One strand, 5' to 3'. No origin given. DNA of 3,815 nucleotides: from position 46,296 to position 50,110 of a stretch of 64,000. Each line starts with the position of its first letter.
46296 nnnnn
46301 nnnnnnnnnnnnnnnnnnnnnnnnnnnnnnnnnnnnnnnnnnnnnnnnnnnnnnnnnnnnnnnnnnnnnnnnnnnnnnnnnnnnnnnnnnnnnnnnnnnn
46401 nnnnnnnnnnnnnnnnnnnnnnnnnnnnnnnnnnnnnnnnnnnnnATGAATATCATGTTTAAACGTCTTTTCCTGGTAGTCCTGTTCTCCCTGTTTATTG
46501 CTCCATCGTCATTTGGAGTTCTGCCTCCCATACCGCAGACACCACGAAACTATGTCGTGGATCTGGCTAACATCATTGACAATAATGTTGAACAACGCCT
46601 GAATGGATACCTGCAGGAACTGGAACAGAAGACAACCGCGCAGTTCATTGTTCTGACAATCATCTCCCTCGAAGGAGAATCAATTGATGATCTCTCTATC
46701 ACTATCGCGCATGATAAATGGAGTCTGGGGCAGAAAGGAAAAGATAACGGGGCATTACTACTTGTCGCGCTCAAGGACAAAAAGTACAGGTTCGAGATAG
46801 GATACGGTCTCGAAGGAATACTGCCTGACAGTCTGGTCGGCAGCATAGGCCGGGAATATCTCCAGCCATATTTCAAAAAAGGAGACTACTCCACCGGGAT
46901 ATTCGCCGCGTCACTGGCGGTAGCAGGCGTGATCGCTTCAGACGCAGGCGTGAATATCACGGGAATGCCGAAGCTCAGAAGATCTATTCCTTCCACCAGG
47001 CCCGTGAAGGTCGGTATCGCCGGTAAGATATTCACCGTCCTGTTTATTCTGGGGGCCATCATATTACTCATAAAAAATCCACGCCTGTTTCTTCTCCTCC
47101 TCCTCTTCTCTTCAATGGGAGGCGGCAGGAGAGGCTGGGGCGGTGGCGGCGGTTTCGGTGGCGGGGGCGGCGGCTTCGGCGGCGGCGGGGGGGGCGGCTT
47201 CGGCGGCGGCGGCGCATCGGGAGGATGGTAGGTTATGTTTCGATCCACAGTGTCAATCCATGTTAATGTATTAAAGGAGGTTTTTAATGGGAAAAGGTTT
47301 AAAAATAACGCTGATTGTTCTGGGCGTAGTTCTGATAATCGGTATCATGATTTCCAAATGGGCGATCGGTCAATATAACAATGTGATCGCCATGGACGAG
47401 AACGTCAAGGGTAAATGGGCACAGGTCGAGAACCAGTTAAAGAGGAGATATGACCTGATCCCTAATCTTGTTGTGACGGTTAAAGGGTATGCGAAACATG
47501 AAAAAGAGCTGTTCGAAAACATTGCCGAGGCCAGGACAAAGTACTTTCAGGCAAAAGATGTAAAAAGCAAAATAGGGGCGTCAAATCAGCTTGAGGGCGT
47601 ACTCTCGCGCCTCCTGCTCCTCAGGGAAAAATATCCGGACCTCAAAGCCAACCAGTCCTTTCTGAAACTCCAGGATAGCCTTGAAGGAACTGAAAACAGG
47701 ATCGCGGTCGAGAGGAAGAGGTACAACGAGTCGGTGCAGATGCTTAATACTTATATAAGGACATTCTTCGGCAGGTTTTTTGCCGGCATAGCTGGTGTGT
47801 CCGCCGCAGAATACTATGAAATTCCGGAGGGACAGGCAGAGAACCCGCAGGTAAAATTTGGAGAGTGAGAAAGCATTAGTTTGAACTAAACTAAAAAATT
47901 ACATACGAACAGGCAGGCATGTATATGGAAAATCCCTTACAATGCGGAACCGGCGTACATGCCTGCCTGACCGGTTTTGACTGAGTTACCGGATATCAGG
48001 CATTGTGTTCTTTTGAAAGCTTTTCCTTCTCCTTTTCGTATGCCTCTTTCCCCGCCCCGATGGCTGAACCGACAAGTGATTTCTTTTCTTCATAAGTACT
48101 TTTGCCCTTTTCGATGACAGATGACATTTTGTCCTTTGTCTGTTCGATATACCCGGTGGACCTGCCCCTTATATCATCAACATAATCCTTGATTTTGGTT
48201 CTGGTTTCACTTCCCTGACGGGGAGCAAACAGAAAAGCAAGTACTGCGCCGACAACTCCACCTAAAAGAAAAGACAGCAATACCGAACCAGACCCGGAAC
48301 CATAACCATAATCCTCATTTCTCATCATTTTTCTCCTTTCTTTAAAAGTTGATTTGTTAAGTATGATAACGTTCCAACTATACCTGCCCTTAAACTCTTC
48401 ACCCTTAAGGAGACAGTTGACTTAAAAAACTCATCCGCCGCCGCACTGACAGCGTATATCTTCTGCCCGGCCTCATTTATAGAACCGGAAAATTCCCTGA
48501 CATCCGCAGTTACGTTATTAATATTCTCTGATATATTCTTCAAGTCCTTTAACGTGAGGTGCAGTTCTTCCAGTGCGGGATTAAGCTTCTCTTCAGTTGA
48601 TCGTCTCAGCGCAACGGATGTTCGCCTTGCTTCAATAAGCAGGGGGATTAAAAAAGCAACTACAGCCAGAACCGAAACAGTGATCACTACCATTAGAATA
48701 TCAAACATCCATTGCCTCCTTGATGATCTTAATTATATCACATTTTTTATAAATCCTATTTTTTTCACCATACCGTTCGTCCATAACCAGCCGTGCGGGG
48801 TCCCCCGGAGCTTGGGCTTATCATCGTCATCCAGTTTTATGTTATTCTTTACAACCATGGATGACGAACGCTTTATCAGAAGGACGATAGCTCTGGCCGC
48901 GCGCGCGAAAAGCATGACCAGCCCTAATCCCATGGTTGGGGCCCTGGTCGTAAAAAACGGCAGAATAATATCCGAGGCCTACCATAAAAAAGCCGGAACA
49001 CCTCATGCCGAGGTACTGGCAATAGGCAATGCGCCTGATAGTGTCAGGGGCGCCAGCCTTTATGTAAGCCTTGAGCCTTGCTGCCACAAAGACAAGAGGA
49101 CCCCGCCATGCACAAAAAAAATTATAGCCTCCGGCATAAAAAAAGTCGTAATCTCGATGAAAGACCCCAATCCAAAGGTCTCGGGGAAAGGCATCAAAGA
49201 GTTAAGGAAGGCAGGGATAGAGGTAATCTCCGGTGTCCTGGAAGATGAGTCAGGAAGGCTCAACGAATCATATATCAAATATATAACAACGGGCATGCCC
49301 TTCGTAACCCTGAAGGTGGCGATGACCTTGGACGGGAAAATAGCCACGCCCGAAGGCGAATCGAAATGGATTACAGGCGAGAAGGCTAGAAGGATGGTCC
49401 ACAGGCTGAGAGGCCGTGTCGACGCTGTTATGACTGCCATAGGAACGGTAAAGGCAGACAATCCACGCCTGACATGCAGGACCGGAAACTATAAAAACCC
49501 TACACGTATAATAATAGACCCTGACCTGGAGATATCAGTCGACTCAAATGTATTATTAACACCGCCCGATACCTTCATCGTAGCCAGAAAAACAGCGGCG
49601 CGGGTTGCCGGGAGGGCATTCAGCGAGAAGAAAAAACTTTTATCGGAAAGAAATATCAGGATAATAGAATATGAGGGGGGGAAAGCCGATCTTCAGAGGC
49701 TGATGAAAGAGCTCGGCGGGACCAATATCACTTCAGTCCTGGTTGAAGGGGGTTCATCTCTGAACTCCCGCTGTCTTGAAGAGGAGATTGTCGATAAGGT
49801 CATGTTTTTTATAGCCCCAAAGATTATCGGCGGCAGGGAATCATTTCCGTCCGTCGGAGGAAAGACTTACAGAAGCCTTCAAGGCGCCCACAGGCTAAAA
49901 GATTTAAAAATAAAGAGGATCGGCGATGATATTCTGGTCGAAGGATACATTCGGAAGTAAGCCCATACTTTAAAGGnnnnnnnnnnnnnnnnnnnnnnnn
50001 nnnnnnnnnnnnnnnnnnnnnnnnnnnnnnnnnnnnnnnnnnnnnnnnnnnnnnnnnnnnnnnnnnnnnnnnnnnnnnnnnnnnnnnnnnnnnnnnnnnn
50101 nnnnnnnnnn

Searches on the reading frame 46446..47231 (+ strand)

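Call 45: search_protein_families(library=ncbifam, proteins=[window:46446-47231:+], max_evalue=1e-10)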
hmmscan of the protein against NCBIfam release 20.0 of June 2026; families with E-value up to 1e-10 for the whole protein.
window:46446-47231:+ (261 aa): 1 family
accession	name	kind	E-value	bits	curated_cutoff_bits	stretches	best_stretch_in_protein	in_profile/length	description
NF047379.1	photo_II_Psb32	equivalog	1.1e-11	44.9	160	1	26-166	13-154/207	photosystem II repair protein Psb32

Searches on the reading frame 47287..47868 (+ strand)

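Call 45: search_protein_families(library=ncbifam, proteins=[window:47287-47868:+], max_evalue=1e-10)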
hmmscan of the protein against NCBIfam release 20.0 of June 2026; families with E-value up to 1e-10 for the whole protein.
window:47287-47868:+ (193 aa): 1 family
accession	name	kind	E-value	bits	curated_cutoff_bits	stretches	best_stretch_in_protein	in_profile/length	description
NF040966.1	MamQ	equivalog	1.7e-27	96.3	250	1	92-182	102-192/221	magnetosome protein MamQ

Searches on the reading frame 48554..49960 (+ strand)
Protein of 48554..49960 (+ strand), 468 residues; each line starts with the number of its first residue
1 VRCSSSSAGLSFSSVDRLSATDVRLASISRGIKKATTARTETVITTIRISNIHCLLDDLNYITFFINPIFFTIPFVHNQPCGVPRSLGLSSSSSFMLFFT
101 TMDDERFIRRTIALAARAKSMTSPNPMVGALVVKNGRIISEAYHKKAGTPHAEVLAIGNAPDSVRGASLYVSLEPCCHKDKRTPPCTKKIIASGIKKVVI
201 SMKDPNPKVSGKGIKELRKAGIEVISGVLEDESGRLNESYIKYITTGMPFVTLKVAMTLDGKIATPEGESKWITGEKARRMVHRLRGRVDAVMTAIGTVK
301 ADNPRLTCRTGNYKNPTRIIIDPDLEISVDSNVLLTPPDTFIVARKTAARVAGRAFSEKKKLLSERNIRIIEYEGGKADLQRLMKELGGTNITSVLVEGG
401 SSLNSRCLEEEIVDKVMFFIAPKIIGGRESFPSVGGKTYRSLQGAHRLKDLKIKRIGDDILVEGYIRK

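Call 46: search_protein_families(library=ncbifam, proteins=[window:48554-49960:+], max_evalue=1e-10)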
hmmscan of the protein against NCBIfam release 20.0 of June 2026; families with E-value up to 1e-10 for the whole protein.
window:48554-49960:+ (468 aa): 5 families
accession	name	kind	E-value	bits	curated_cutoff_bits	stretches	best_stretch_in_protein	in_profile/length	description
TIGR00326.1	eubact_ribD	equivalog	3.2e-107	358.7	156.35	1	109-461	2-341/343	bifunctional diaminohydroxyphosphoribosylaminopyrimidine deaminase/5-amino-6-(5-phosphoribosylamino)uracil reductase RibD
NF008052.0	PRK10786.1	equivalog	5.5e-84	282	500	1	102-461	1-361/367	bifunctional diaminohydroxyphosphoribosylaminopyrimidine deaminase/5-amino-6-(5-phosphoribosylamino)uracil reductase RibD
TIGR00227.1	ribD_Cterm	domain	1.6e-63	214.1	150.15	1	248-464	2-214/216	riboflavin-specific deaminase C-terminal domain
TIGR01508.1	rib_reduct_arch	equivalog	7.8e-42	142.9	186.45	1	249-463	1-207/210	2,5-diamino-6-(ribosylamino)-4(3H)-pyrimidinone 5'-phosphate reductase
NF008113.2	PRK10860.1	equivalog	9.7e-11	41.8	150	0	101-240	4-147/165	tRNA adenosine(34) deaminase TadA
